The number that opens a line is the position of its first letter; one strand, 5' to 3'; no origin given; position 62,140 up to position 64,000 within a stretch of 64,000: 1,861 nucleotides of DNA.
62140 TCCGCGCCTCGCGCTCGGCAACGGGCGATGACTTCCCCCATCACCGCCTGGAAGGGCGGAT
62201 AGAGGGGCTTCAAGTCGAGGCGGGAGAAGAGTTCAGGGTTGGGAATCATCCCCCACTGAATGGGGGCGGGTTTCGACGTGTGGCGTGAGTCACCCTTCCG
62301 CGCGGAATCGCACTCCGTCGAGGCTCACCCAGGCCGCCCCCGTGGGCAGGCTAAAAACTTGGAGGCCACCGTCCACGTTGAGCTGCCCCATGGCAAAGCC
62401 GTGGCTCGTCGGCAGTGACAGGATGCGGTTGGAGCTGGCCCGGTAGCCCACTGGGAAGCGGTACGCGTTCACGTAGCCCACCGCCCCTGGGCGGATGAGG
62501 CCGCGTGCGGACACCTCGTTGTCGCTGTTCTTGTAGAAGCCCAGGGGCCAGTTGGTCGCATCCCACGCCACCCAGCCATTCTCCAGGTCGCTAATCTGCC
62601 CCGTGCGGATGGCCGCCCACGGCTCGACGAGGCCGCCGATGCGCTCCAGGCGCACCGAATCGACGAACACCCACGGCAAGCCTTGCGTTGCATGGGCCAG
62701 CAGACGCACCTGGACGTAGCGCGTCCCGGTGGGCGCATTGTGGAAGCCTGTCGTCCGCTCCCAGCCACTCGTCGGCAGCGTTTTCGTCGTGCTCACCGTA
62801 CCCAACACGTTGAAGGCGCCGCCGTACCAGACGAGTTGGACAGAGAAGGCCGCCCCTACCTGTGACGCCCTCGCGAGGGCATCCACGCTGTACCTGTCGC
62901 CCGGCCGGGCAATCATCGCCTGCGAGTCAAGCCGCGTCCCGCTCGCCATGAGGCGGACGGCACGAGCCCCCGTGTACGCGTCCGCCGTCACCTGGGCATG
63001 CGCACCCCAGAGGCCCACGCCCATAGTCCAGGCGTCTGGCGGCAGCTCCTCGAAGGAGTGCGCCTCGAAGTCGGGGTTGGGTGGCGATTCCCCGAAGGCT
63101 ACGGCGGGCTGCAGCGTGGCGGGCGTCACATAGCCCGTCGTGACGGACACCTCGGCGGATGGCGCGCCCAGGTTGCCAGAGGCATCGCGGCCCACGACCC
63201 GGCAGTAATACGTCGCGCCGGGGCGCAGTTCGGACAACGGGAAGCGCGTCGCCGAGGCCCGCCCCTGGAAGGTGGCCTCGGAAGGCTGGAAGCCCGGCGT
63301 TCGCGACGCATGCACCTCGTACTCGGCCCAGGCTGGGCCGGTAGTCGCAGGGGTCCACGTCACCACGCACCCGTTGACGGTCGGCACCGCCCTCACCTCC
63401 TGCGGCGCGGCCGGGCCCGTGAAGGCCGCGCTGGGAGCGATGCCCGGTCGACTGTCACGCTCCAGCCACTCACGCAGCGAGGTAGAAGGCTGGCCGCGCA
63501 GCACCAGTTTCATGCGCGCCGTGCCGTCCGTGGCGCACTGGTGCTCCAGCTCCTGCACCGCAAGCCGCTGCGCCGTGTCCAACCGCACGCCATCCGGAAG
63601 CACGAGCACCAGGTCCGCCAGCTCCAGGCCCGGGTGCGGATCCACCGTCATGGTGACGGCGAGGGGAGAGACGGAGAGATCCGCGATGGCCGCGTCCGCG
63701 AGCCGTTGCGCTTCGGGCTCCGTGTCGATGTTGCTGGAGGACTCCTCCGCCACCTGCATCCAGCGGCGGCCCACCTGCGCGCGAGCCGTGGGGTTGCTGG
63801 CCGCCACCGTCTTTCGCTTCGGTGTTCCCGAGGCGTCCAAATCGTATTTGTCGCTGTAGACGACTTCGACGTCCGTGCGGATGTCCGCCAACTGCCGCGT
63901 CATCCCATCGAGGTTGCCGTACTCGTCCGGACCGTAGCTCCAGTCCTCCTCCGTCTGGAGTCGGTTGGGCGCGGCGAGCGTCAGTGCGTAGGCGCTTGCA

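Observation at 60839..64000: Phage-like late/lysis block: FN3 tail-fibre-like protein, M15 endolysin-like peptidase, holin-like membrane protein and small coiled-coil membrane protein, all co-directional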

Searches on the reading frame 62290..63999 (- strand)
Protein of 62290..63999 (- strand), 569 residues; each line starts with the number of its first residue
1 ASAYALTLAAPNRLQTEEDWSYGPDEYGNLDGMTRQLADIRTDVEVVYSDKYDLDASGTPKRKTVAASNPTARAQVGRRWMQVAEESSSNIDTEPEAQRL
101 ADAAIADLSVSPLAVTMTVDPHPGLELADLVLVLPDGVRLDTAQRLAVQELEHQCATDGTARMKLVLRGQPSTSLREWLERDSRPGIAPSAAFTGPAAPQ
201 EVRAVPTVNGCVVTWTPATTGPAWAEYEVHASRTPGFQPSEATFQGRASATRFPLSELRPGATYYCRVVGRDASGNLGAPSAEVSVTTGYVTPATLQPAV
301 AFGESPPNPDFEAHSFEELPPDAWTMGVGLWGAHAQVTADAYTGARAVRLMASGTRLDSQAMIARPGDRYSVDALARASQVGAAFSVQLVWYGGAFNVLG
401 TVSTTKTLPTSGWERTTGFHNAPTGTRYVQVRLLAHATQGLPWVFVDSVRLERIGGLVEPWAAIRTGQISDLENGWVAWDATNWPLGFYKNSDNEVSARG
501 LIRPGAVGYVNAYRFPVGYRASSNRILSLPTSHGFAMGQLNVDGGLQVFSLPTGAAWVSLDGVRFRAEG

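Call 3: search_protein_families(library=pfam, proteins=[window:62290-63903:-], max_evalue=0.1)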
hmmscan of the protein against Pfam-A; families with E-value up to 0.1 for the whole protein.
window:62290-63903:- (537 aa): 3 families
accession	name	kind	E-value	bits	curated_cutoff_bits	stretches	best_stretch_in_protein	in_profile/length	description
PF00041.27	fn3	-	6.2e-08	33.2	25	1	166-254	2-83/84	Fibronectin type III domain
PF16656.11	Pur_ac_phosph_N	-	0.017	16.1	30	1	178-256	14-93/93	Purple acid Phosphatase, N-terminal domain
PF25788.1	Ig_Rha78A_N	-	0.079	13.7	27.4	0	183-258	24-103/105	Rha78A-like, N-terminal immunoglobulin domain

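Call 4: search_protein_families(library=phrogs, proteins=[window:62290-63903:-], max_evalue=0.1)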
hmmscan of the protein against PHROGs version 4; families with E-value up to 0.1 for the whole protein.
window:62290-63903:- (537 aa): 5 families
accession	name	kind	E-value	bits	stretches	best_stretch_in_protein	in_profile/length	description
phrog_17995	-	unknown function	2e-05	24.8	1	169-243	242-315/332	-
phrog_31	-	tail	2.5e-05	23.2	1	162-256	966-1062/1565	central tail fiber J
phrog_26792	-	unknown function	0.0024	18.7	1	440-533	91-194/197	-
phrog_6977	-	tail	0.0024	18.3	1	179-256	169-242/284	minor tail protein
phrog_1887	-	tail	0.042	13.8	1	27-102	547-623/670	tail protein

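Call 5: find_encoding_contigs(protein=window:62290-63903:-, flank=10000, max_places=6)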
Protein window:62290-63903:- (537 aa): no gene with exactly this product is on record in the collection.

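Call 6: search_dna_similar(query=window:62290-63903:-, collection=phages, mode=protein, max_evalue=0.001)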
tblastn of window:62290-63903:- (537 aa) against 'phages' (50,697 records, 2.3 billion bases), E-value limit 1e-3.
No match.

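Call 7: find_related_loci(query=window:62290-63903:-, collection=genome_contigs, flank=10000)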
Query window:62290-63903:- (537 aa) in genome_contigs; peptide patterns used: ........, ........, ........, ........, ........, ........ (x = any residue, [..] = any of these).
78 stretches matched a pattern; 6 encode a relative of the query (tblastn E <= 1e-3); 5 distinct loci.
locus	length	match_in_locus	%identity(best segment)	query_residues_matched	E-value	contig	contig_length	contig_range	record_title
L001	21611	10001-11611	95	1-537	0e+0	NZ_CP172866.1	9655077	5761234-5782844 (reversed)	Corallococcus coralloides strain KYC2213 chromosome, complete genome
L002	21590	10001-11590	90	1-531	0e+0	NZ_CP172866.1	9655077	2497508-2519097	Corallococcus coralloides strain KYC2213 chromosome, complete genome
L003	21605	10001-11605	83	1-536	0e+0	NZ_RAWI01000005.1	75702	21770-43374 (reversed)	Corallococcus praedator strain CA031B NODE_5_75702_cov_42.3593, whole genome shotgun sequence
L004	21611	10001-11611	93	1-537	0e+0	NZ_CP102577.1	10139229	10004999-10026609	Corallococcus exercitus strain SDU142 chromosome, complete genome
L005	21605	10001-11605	83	1-536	0e+0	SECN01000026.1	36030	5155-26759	MAG: Myxococcaceae bacterium isolate PMG_225 scaffold_1466, whole genome shotgun sequence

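Call 9: search_protein_families(library=phrogs, proteins=[L001:37-438:+, L001:435-1658:+, L001:1687-2121:+, L001:2126-2785:+, L001:2785-3108:+, L001:3099-3530:+, L001:4459-5085:+, L001:5119-5502:+, L001:5706-8384:+, L001:8381-9208:+], max_evalue=0.01)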
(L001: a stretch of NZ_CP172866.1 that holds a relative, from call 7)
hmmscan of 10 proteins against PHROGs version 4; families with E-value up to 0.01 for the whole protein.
L001:37-438:+ (133 aa): 5 families
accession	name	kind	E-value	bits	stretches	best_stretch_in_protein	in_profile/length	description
phrog_11321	-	unknown function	9.7e-13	49.3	1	2-76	65-145/327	-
phrog_80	-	head and packaging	2.5e-10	41.2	1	2-111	306-419/607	head maturation protease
phrog_4523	-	head and packaging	7.4e-09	35.9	1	3-123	104-230/644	major head and protease protein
phrog_617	-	head and packaging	4.4e-08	33.5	1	13-94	102-186/626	major head protein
phrog_2263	-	head and packaging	0.00017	21.6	1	18-118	121-232/551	major head protein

L001:435-1658:+ (407 aa): 3 families
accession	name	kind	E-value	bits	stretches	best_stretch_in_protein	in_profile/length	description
phrog_617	-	head and packaging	3.4e-42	146.1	1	46-402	281-624/626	major head protein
phrog_10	-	head and packaging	6.5e-26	92.5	1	82-388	352-622/752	major head protein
phrog_267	-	head and packaging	5.5e-06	26.8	1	245-327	177-262/410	major head protein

L001:1687-2121:+ (144 aa): 2 families
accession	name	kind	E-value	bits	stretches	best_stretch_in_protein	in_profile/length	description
phrog_5707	-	unknown function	4e-11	43.9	1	18-141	14-131/134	-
phrog_427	-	unknown function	0.0002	22.4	1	40-137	41-131/142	-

L001:2126-2785:+ (219 aa): 1 family
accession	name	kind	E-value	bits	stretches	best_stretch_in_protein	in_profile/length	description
phrog_442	-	connector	2e-23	84.1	1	4-217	84-264/270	head-tail adaptor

L001:2785-3108:+ (107 aa): 2 families
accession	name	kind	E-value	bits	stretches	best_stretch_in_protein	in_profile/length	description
phrog_3881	-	connector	5.4e-08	34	1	7-77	9-80/105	head-tail connector protein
phrog_793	-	connector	0.0016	19.5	1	7-66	9-70/113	head-tail adaptor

L001:3099-3530:+ (143 aa): 1 family
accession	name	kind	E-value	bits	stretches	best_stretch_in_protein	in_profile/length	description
phrog_2595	-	connector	4.8e-05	24.3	1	62-138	63-137/143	head-tail connector protein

L001:4459-5085:+ (208 aa): 4 families
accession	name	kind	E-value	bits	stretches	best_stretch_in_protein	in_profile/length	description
phrog_1407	-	tail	1.6e-14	55.1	1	94-206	47-162/258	major tail protein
phrog_41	-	tail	2.1e-06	28.6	1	115-206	62-149/245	major tail protein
phrog_158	-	tail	3e-06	27.9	1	101-207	52-158/376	major tail protein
phrog_820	-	tail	0.0039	17.9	1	103-206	45-147/155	major tail protein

L001:5119-5502:+ (127 aa): 0 families

L001:5706-8384:+ (892 aa): 9 families
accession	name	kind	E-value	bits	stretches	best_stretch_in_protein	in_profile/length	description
phrog_1272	-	tail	8.8e-17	61.1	2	84-343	545-743/1606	tail length tape measure protein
phrog_4200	-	tail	2.4e-13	50.5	2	512-743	271-416/732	tail length tape measure protein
phrog_1533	-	tail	8.9e-12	44.4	1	63-254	518-704/1688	tail length tape measure protein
phrog_1293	-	tail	6.9e-11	41.7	1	64-237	456-636/1424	tail length tape measure protein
phrog_305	-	tail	3.6e-09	36.8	2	478-737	344-652/1001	tail length tape measure protein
phrog_1535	-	tail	0.001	18.3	1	538-694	696-910/1152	tail length tape measure protein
phrog_167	-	tail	0.0015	17.3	0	17-715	459-879/1555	tail length tape measure protein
phrog_6090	-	tail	0.0015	17.2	1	530-666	678-812/1853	tail length tape measure protein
phrog_9483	-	tail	0.0067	16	1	8-78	5-75/657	tail length tape measure protein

L001:8381-9208:+ (275 aa): 0 families

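Call 16: find_related_loci(query=window:62290-63999:-, collection=viral_contigs, flank=10000)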
Query window:62290-63999:- (569 aa) in viral_contigs; peptide patterns used: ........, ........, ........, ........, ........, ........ (x = any residue, [..] = any of these).
3 stretches matched a pattern, but none encodes a relative of the query by tblastn (E <= 1e-3).

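Call 20: search_dna_similar(query=L001:435-1658:+, collection=phages, mode=protein, max_evalue=0.00001, max_rows=15)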
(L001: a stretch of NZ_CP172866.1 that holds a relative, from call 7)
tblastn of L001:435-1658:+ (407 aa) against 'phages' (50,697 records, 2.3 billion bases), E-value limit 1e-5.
Records with a match: 60; places in all: 60; records where one place covers at least 80% of the query: 27.
Best place of each record, by identity: <60% 60.
By first word of the organism name: Burkholderia 17; Xanthomonas 10; Klebsiella 9; Yersinia 3; Synechococcus 3; Rhodobacter 2; Pseudomonas 2; Ralstonia 2; Achromobacter 2; Vibrio 2; and 8 more.
By host as written in the record: Burkholderia sp. 9; Xanthomonas campestris pv. campestris GBBC 1419 8; - 3; Yersinia enterocolitica 3; Klebsiella pneumoniae 2; Burkholderia pseudomallei 2; Rhodobacter capsulatus SB1003 2; Synechococcus sp. CB0202 2; and 26 more.
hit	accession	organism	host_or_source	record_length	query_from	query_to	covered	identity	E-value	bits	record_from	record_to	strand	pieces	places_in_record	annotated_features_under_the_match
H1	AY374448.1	Klebsiella phage phiKO2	-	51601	4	392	96%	31.1%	2e-33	138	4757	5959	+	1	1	major capsid head protein precursor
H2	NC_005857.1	Klebsiella phage phiKO2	Klebsiella oxytoca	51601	4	392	96%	31.1%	2e-33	138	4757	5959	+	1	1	major capsid protein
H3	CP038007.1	Klebsiella phage 020009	Klebsiella pneumoniae SCKP020009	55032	1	392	96%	29.9%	1e-30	130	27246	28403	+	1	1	record has no annotation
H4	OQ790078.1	Klebsiella phage Kpn74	Klebsiella pneumoniae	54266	1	392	96%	29.9%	2e-30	129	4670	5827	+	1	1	major capsid protein | hypothetical protein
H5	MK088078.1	Marinobacter phage AS1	Marinobacter sp. D1S9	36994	80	407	81%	35.0%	6e-44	169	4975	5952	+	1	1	major capsid head protein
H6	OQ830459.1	Klebsiella phage vB_KpnS_KpLi5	Klebsiella pneumoniae KpLi5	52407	1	392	96%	29.0%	3e-30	129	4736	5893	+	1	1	major capsid protein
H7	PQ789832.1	Burkholderia phage vB_E438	Burkholderia sp.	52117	60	406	85%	32.7%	2e-38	153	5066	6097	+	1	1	major capsid head protein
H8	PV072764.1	Burkholderia phage vB_RY5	Burkholderia sp.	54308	60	406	85%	32.7%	2e-38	153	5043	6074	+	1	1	major capsid head protein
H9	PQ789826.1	Burkholderia phage vB_RY3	Burkholderia sp.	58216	60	406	85%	32.7%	2e-38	153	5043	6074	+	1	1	major capsid head protein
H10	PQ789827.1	Burkholderia phage vB_PR2b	Burkholderia sp.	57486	60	406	85%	32.7%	3e-38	152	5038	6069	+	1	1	major capsid head protein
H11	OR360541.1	Burkholderia phage phiBtTUL1a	Burkholderia pseudomallei Bp82, ...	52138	60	406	85%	32.7%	3e-38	152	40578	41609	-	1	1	major capsid protein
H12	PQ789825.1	Burkholderia phage vB_SR1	Burkholderia sp.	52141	60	406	85%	32.7%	3e-38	152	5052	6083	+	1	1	major capsid head protein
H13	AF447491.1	Burkholderia phage phiE125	-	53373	60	406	85%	32.7%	3e-38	152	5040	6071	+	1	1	6: gp6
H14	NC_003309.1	Burkholderia phage phiE125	Burkholderia thailandensis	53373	60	406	85%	32.7%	3e-38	152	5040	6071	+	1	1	major capsid protein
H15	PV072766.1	Burkholderia phage vB_E253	Burkholderia sp.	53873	60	406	85%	32.7%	3e-38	152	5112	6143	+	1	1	major capsid head protein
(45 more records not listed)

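Call 24: search_protein_families(library=pfam, proteins=[L001:8381-9208:+, L001:9212-11614:+, L001:5119-5502:+, L001:3545-4720:-], max_evalue=0.01)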
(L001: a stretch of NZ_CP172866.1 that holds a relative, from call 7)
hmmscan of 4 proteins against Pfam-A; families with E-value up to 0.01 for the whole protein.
L001:8381-9208:+ (275 aa): 0 families

L001:9212-11614:+ (800 aa): 1 family
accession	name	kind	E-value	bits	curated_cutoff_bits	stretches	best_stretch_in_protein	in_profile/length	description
PF00041.27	fn3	-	5.6e-08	33.3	25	1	429-517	2-83/84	Fibronectin type III domain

L001:5119-5502:+ (127 aa): 0 families

L001:3545-4720:- (391 aa): 0 families

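Call 27: find_related_loci(query=L001:435-1658:+, collection=viral_contigs, flank=10000)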
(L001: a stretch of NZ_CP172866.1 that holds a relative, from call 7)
Query L001:435-1658:+ (407 aa) in viral_contigs; peptide patterns used: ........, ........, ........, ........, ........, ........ (x = any residue, [..] = any of these).
32 stretches matched a pattern; 14 encode a relative of the query (tblastn E <= 1e-3); 12 distinct loci.
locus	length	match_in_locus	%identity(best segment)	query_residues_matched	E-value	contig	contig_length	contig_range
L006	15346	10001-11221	97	1-407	0e+0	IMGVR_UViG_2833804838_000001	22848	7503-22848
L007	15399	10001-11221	97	1-407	0e+0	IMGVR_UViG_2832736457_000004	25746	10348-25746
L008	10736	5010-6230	97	1-407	0e+0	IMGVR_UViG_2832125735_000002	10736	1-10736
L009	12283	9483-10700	91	1-407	0e+0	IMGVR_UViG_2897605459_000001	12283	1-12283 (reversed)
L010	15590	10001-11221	88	1-407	0e+0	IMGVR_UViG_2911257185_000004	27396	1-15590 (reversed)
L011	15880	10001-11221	91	1-407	0e+0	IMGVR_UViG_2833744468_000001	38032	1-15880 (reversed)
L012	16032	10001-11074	61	54-404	1e-145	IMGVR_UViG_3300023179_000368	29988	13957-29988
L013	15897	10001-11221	97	1-407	0e+0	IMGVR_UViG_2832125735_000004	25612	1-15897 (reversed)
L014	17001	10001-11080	34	1-395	2e-48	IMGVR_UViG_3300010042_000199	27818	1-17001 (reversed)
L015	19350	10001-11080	34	1-395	3e-48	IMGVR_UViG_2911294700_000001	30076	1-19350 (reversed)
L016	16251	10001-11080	33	1-395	1e-47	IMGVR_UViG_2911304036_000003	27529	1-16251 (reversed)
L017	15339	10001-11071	34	1-392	3e-46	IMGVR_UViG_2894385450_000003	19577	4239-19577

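Call 29: search_protein_families(library=phrogs, proteins=[L006:291-2846:-, L006:317-862:+, L006:1510-2073:+, L006:2456-3067:+, L006:3107-3898:+, L006:3898-4221:+, L006:4337-4843:+, L006:4833-6242:+, L006:6239-7561:+, L006:9297-10004:+], max_evalue=0.001)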
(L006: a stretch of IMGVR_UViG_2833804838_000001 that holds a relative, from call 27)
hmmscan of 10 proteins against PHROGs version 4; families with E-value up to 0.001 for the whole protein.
L006:291-2846:- (851 aa): 10 families
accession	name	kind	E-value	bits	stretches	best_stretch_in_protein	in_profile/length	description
phrog_256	-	DNA, RNA and nucleotide metabolism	1.6e-101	342.2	2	409-780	357-704/798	DNA helicase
phrog_1313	-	DNA, RNA and nucleotide metabolism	8.7e-90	303.2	1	448-839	143-553/568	DNA helicase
phrog_15962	-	DNA, RNA and nucleotide metabolism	4.8e-75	254.3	1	453-843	400-806/835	DNA primase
phrog_36873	-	DNA, RNA and nucleotide metabolism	5.6e-54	184.3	1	525-839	475-779/1082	DNA helicase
phrog_2249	-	DNA, RNA and nucleotide metabolism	1.6e-52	180.2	1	536-840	470-773/802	DNA primase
phrog_16593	-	DNA, RNA and nucleotide metabolism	9.3e-35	121.2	1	507-746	469-709/823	DNA primase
phrog_3228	-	DNA, RNA and nucleotide metabolism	1.8e-15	57.3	1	164-288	73-202/766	replicative helicase-primase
phrog_9765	-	DNA, RNA and nucleotide metabolism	1.9e-13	50.3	1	174-287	96-209/939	DNA primase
phrog_4630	-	DNA, RNA and nucleotide metabolism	9.3e-08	32.2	1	530-717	172-367/581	DNA primase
phrog_34715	-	unknown function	0.00037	20.4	1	152-243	41-137/426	-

L006:317-862:+ (181 aa): 0 families

L006:1510-2073:+ (187 aa): 0 families

L006:2456-3067:+ (203 aa): 0 families

L006:3107-3898:+ (263 aa): 2 families
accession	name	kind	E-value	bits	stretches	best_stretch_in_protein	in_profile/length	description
phrog_1740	-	transcription regulation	7.3e-07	29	1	63-262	61-220/567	RNA polymerase sigma factor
phrog_351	-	transcription regulation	6e-05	22.8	0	57-139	506-583/928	RNA polymerase sigma factor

L006:3898-4221:+ (107 aa): 1 family
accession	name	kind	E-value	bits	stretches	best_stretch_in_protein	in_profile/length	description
phrog_1581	-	unknown function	0.0001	23.1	1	4-57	99-157/176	-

L006:4337-4843:+ (168 aa): 3 families
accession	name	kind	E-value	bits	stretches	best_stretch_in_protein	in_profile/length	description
phrog_4102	-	head and packaging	4.2e-14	54.1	1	21-126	11-119/166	terminase small subunit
phrog_664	-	DNA, RNA and nucleotide metabolism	5.8e-05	24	1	18-71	76-131/210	DNA binding protein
phrog_1482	-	head and packaging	0.0001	22.9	0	17-129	7-125/147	terminase small subunit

L006:4833-6242:+ (469 aa): 4 families
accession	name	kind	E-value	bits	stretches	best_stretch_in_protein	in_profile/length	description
phrog_979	-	head and packaging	1.3e-21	77.9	1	292-461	429-600/642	terminase large subunit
phrog_38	-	head and packaging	3.6e-17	63.3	1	293-460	543-703/760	terminase large subunit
phrog_2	-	head and packaging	4.3e-17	63.1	1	71-464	280-596/807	terminase large subunit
phrog_9453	-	head and packaging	3.6e-05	24.4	1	372-452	110-202/233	terminase large subunit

L006:6239-7561:+ (440 aa): 3 families
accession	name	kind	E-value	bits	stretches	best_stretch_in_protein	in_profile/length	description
phrog_2662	-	head and packaging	5.3e-55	188.3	1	33-415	43-412/717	portal protein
phrog_12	-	head and packaging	5.6e-40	139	1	3-425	46-439/646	portal protein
phrog_5929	-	head and packaging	1.1e-05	25.9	1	238-330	12-100/228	portal protein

L006:9297-10004:+ (235 aa): 5 families
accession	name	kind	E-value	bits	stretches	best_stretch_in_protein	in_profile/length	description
phrog_11321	-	unknown function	2e-24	87.7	1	36-178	4-145/327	-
phrog_80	-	head and packaging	7.3e-14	52.9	1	44-213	248-419/607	head maturation protease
phrog_617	-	head and packaging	8.4e-10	39.1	1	44-194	39-184/626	major head protein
phrog_4523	-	head and packaging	2.3e-09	37.5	1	93-224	92-229/644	major head and protease protein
phrog_2753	-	head and packaging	0.00012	22.7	1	89-179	68-154/333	head maturation protease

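Call 30: find_related_loci(query=L006:291-2846:-, collection=viral_contigs, flank=10000)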
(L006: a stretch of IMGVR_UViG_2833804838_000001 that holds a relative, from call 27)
Query L006:291-2846:- (851 aa) in viral_contigs; peptide patterns used: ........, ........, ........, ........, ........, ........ (x = any residue, [..] = any of these).
4 stretches matched a pattern; 3 encode a relative of the query (tblastn E <= 1e-3); 3 distinct loci.
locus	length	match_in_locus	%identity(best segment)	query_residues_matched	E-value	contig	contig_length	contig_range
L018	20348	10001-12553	100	1-851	0e+0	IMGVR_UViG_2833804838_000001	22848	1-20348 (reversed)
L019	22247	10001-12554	92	1-851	0e+0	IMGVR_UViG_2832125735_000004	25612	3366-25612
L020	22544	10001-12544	85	4-851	0e+0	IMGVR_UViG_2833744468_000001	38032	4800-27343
